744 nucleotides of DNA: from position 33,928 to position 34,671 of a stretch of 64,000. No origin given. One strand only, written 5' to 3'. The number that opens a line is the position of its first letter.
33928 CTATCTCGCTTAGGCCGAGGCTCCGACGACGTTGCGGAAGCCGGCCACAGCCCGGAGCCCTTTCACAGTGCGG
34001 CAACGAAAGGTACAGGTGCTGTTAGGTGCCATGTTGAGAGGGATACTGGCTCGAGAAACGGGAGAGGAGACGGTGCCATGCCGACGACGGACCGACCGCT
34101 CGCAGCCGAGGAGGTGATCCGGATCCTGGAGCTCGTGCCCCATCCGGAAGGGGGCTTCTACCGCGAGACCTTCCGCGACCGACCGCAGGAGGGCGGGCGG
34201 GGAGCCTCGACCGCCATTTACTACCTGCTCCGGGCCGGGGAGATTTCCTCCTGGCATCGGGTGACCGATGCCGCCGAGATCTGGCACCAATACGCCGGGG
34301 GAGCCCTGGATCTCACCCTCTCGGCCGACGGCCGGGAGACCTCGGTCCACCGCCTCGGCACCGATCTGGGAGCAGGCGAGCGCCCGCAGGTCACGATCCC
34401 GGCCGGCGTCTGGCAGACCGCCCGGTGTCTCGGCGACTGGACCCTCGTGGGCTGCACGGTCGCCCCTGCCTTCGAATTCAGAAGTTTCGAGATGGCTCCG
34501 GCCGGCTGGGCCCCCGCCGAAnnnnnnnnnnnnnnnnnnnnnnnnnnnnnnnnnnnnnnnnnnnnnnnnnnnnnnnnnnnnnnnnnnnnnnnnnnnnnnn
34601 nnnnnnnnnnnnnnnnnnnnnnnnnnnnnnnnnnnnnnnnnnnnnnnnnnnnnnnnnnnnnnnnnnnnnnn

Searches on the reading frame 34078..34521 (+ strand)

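Call 49: search_protein_families(library=pfam, proteins=[window:34078-34521:+], max_evalue=0.001)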
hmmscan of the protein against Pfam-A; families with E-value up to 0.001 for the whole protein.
window:34078-34521:+ (148 aa): 1 family
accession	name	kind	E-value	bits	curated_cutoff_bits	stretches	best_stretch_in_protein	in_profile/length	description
PF06172.17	Cupin_5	-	1.1e-46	158.8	25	1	11-140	1-139/139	Cupin superfamily (DUF985)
